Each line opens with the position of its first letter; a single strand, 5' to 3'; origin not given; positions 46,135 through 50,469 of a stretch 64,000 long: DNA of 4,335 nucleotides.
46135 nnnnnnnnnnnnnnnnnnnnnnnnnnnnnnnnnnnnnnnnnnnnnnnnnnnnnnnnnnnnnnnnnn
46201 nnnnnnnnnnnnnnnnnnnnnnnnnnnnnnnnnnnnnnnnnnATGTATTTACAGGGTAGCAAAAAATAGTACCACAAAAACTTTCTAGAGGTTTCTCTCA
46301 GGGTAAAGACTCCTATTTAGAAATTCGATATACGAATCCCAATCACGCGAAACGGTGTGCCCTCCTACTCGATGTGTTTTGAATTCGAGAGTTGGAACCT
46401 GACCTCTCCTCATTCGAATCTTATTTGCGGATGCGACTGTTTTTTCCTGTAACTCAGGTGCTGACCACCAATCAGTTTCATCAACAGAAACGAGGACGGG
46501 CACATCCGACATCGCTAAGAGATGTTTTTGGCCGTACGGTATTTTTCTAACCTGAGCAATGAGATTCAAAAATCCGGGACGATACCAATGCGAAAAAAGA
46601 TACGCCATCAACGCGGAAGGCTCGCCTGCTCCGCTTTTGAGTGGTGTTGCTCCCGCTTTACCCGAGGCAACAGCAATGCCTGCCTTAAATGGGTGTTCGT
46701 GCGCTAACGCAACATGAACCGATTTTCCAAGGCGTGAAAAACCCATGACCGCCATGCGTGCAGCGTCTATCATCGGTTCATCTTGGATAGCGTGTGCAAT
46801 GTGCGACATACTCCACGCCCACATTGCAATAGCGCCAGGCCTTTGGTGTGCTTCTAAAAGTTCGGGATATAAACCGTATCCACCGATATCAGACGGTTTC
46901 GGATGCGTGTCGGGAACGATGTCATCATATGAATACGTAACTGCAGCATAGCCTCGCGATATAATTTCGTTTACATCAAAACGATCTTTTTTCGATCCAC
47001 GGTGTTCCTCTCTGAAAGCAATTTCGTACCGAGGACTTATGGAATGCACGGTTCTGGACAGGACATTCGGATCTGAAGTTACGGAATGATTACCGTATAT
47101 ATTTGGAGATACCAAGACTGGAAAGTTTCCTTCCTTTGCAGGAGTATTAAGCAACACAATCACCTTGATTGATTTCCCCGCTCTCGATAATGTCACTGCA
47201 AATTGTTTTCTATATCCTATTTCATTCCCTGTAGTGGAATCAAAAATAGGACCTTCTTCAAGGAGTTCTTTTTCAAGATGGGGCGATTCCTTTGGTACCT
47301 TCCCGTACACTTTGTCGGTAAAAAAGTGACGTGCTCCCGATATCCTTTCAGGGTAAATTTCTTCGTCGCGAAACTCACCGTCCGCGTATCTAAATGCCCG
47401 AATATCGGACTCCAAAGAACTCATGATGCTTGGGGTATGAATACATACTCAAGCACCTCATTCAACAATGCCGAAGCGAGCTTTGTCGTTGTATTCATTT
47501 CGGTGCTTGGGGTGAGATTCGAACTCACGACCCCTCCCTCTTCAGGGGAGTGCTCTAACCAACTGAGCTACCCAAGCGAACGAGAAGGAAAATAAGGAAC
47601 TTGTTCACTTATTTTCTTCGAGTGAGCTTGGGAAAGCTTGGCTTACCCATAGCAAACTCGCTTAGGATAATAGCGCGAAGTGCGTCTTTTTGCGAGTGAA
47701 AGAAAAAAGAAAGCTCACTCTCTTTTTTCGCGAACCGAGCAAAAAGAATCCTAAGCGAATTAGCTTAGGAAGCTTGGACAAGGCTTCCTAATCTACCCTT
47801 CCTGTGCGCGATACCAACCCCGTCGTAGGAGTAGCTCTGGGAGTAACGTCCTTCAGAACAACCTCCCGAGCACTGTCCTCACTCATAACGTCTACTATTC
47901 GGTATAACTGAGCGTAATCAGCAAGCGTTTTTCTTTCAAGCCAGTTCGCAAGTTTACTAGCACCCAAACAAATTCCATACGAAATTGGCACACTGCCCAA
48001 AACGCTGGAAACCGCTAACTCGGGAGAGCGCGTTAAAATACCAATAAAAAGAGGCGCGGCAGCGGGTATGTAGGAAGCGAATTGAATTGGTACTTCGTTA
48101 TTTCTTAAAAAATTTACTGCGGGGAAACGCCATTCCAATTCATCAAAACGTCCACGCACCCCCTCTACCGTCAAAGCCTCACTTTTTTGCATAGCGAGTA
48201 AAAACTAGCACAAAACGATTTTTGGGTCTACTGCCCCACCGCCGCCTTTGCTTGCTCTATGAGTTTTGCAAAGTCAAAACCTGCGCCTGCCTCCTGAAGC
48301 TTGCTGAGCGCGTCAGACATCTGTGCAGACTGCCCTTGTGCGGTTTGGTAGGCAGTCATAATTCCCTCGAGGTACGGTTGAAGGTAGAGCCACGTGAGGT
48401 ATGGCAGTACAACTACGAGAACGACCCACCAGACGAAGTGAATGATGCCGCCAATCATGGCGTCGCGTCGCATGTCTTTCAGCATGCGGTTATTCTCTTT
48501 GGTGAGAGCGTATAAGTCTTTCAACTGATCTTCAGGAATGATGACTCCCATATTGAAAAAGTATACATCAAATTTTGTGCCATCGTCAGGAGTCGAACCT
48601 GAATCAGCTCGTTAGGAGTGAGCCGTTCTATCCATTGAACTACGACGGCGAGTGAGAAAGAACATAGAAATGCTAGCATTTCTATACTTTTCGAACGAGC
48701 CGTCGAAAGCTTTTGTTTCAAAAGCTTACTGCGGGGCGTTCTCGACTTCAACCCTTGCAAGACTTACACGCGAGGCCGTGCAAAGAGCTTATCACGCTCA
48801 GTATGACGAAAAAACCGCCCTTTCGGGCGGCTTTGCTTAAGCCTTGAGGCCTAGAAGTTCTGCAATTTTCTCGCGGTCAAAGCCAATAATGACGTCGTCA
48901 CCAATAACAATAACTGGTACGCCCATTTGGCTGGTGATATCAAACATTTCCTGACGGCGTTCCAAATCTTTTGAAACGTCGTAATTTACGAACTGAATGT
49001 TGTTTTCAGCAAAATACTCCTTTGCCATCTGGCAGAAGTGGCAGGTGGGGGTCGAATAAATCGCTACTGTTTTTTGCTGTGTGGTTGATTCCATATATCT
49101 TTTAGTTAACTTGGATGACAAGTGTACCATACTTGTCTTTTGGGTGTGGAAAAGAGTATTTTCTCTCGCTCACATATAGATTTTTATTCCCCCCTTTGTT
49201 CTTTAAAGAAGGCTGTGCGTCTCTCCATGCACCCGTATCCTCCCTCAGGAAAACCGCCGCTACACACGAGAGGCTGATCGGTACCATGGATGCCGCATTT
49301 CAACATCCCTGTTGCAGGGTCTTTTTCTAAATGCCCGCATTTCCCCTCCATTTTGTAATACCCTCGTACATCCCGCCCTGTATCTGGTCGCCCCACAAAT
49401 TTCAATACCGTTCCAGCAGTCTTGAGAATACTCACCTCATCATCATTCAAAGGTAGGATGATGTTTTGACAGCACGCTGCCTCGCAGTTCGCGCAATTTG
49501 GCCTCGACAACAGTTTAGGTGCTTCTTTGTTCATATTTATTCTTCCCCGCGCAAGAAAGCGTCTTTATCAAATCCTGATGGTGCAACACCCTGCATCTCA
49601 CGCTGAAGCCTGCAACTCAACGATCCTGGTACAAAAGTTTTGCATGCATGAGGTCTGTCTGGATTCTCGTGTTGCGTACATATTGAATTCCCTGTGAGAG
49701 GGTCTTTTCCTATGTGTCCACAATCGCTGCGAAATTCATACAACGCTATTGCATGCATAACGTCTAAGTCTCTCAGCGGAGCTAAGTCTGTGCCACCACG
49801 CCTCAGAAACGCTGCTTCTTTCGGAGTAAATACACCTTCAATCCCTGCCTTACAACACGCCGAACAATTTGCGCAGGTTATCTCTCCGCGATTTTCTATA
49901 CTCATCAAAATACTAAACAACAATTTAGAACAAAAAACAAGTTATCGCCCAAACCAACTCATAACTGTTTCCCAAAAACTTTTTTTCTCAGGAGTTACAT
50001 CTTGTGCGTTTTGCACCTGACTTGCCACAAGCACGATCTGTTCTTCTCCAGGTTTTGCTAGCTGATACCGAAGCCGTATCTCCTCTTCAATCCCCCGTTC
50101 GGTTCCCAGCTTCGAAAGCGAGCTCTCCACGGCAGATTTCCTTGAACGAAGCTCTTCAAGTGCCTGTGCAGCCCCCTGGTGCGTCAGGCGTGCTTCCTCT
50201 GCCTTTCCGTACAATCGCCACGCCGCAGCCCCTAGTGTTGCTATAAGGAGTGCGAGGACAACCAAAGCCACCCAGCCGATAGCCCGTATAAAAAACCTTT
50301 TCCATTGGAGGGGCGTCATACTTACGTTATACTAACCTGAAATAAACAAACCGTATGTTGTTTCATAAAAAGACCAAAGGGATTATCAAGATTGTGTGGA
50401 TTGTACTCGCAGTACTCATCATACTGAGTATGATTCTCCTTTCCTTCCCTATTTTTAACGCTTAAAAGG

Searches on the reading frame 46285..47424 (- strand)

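Call 30: search_protein_families(library=pfam, proteins=[window:46285-47424:-], max_evalue=0.0001)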
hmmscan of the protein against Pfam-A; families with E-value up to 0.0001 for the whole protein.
window:46285-47424:- (379 aa): 1 family
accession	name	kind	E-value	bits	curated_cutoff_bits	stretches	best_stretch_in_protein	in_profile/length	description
PF22244.2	GCE_fung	-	1.2e-16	61.7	27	1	154-334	38-224/231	Glucuronyl esterase, fungi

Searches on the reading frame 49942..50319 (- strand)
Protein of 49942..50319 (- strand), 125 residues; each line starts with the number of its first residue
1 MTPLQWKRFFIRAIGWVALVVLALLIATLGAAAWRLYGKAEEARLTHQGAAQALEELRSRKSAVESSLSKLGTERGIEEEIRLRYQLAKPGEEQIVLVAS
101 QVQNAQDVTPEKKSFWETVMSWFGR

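Call 31: search_protein_families(library=pfam, proteins=[window:49942-50319:-], max_evalue=0.0001)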
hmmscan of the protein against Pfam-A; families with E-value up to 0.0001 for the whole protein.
window:49942-50319:- (125 aa): 1 family
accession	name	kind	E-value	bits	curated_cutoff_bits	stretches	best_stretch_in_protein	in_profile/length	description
PF04977.20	DivIC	-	1.4e-05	25.2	28.9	1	48-98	27-78/80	Septum formation initiator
